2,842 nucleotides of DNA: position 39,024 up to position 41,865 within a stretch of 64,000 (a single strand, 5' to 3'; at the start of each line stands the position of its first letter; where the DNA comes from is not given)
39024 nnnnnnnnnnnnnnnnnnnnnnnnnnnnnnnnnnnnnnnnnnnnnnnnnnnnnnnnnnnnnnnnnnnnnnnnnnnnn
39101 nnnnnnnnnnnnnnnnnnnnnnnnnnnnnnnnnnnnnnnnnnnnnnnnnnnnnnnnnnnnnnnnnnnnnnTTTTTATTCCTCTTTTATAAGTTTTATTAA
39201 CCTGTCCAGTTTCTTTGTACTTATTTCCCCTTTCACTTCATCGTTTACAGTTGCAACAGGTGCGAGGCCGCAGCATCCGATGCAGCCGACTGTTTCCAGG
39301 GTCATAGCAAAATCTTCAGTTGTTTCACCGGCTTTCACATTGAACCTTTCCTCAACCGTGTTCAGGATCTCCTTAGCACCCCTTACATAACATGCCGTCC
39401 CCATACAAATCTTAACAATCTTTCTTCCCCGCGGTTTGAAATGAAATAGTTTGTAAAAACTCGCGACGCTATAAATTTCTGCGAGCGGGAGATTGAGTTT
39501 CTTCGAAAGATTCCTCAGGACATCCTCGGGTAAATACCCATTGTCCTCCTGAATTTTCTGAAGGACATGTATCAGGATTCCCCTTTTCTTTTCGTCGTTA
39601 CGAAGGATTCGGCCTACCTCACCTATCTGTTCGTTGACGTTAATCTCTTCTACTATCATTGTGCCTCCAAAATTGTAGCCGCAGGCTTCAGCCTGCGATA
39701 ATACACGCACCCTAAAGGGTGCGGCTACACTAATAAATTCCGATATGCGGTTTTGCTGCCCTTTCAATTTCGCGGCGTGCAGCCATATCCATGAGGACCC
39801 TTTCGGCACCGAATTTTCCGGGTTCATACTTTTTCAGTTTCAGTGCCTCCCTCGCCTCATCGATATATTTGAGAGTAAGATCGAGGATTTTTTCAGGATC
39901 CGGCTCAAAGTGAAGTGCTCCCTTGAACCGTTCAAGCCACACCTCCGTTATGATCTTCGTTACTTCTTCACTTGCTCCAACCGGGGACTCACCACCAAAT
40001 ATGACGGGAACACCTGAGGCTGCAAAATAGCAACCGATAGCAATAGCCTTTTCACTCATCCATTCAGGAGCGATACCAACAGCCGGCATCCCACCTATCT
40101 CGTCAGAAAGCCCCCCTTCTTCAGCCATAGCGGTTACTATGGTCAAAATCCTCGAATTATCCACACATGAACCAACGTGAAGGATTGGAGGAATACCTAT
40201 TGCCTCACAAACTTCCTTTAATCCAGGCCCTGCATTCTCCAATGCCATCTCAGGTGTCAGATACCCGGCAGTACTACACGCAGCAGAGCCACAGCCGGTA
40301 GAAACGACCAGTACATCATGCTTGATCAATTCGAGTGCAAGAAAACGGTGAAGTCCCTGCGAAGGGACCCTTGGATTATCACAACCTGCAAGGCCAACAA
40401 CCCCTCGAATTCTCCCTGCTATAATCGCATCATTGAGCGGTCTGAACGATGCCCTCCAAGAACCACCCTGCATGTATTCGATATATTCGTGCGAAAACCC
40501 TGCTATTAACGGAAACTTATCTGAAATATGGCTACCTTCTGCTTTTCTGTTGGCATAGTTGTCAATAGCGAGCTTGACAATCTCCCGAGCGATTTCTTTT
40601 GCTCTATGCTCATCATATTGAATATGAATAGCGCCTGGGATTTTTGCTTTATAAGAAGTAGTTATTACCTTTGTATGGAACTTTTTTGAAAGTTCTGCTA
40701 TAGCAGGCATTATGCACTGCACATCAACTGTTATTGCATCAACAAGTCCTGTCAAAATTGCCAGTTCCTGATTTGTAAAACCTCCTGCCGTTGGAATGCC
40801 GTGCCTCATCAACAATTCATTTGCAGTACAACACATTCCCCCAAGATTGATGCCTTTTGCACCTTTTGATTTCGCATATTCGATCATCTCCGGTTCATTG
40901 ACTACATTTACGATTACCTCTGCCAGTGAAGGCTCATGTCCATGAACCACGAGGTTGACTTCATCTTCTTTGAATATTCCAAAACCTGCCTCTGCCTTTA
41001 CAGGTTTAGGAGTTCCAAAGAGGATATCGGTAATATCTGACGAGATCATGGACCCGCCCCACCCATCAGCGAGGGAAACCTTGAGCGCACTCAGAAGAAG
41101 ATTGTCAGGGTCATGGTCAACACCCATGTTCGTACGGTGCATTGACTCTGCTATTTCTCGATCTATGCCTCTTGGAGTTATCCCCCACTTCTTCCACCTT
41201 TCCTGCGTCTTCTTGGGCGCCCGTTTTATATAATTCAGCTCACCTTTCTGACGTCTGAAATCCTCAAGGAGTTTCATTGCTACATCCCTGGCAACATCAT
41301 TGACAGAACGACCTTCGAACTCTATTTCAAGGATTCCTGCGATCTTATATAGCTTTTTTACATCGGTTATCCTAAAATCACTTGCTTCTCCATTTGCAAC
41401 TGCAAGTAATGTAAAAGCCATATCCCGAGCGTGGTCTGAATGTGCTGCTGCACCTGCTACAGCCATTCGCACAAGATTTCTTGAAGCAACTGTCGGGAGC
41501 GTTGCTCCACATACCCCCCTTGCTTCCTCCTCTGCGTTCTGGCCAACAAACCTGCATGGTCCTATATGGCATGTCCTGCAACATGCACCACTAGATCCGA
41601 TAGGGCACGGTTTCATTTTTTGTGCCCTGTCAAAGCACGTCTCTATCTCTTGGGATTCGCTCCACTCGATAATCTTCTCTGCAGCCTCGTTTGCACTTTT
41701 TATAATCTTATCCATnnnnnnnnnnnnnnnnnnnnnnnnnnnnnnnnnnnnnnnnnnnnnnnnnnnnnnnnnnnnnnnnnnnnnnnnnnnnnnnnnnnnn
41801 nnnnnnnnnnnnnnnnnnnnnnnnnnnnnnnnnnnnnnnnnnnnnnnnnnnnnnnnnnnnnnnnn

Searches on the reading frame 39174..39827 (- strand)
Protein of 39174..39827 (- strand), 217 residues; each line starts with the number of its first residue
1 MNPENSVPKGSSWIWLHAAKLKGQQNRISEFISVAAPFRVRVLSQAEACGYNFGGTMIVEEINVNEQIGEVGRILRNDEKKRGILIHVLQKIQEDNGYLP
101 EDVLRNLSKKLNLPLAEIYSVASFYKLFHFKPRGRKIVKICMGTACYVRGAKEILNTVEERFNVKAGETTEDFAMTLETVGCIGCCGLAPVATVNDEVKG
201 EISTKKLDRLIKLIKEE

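Call 7: search_protein_families(library=pfam, proteins=[window:39174-39827:-], max_evalue=0.001)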
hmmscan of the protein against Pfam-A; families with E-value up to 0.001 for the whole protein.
window:39174-39827:- (217 aa): 1 family
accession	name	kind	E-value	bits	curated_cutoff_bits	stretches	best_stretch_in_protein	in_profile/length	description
PF01257.25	2Fe-2S_thioredx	-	1.5e-46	158.3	24.8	1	73-213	3-143/145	Thioredoxin-like [2Fe-2S] ferredoxin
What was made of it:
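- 39174..39659 (-): NuoE/HydC (BfuC)-like [2Fe-2S] subunit. It is probably 161 aa starting at Met57 of the 217-aa ORF. Pfam 2Fe-2S_thioredx E 1.5e-46 (call 7).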

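Call 15: search_protein_families(library=ncbifam, proteins=[window:39174-39827:-], max_evalue=0.00001)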
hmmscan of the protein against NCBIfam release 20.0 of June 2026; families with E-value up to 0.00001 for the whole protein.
window:39174-39827:- (217 aa): 9 families
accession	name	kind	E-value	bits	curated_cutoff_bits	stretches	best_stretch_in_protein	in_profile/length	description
NF005747.0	PRK07571.1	equivalog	3.8e-45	153.6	224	1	61-215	15-169/173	bidirectional hydrogenase complex protein HoxE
NF005722.0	PRK07539.1-2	equivalog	7.7e-41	139.8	141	1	69-212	11-154/157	NADH-quinone oxidoreductase subunit NuoE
NF004638.0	PRK05988.1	equivalog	3.8e-38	130.8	198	1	64-214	7-157/159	formate dehydrogenase subunit gamma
TIGR01958.1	nuoE_fam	subfamily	1.1e-35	123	142.4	1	78-212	11-145/148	NADH-quinone oxidoreductase subunit NuoE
NF005725.0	PRK07539.1-5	equivalog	2.7e-32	111.9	220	1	78-216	34-173/174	NADH-quinone oxidoreductase subunit NuoE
NF005721.0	PRK07539.1-1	equivalog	5.7e-27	94.7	308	1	72-211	35-174/292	NADH-quinone oxidoreductase subunit NuoE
NF005724.0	PRK07539.1-4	equivalog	5e-24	85.4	280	1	79-212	36-170/240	NADH-quinone oxidoreductase subunit NuoE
NF005723.0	PRK07539.1-3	equivalog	1.6e-23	83.3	226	1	79-214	20-156/158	NADH-quinone oxidoreductase subunit NuoE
NF009040.0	PRK12373.1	equivalog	7.4e-18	65.4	514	1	83-212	37-167/400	NADH-quinone oxidoreductase subunit E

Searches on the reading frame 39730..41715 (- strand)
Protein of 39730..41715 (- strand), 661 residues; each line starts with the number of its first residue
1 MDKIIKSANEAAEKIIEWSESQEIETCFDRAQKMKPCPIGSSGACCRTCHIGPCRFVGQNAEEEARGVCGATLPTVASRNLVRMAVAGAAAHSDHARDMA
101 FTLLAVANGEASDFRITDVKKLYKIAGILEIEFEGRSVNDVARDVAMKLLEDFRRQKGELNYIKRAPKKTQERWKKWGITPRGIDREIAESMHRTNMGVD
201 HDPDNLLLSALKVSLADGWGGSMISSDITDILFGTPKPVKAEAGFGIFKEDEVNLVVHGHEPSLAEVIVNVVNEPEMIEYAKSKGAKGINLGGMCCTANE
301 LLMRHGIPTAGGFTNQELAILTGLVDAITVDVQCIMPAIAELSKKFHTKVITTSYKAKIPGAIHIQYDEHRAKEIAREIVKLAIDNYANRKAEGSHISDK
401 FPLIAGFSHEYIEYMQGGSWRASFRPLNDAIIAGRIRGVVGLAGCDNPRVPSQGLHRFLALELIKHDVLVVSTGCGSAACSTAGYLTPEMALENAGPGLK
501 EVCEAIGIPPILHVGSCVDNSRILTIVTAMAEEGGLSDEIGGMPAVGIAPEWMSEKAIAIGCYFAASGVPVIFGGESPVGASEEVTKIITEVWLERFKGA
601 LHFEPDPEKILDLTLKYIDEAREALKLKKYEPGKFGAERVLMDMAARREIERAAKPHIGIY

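Call 7: search_protein_families(library=pfam, proteins=[window:39730-41715:-], max_evalue=0.001)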
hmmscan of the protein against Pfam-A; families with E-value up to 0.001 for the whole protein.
window:39730-41715:- (661 aa): 1 family
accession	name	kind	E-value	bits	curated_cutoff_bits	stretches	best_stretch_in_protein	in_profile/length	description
PF03063.25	Prismane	-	1.4e-157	525.9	27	1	45-608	2-513/513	Prismane/CO dehydrogenase family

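Call 15: search_protein_families(library=ncbifam, proteins=[window:39730-41715:-], max_evalue=0.00001)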
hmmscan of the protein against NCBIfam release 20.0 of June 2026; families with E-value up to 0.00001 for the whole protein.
window:39730-41715:- (661 aa): 4 families
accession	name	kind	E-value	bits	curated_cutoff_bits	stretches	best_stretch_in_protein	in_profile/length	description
TIGR01702.1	CO_DH_cata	equivalog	6.5e-179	596.1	478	1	8-625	2-619/621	anaerobic carbon-monoxide dehydrogenase catalytic subunit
TIGR00314.1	cdhA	equivalog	6.7e-22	77.1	781.3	1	186-358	164-332/784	CO dehydrogenase/acetyl-CoA synthase complex subunit alpha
TIGR01703.1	hybrid_clust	equivalog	1.2e-07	30.6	360.8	1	328-591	286-504/522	hydroxylamine reductase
NF003658.0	PRK05290.1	equivalog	2.8e-07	29.6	367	0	326-592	300-527/546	hydroxylamine reductase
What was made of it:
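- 39730..41715 (-): cooS/acsA, the Ni-CODH catalytic subunit. TIGR01702, 596 bits against a cutoff of 478 (call 15).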
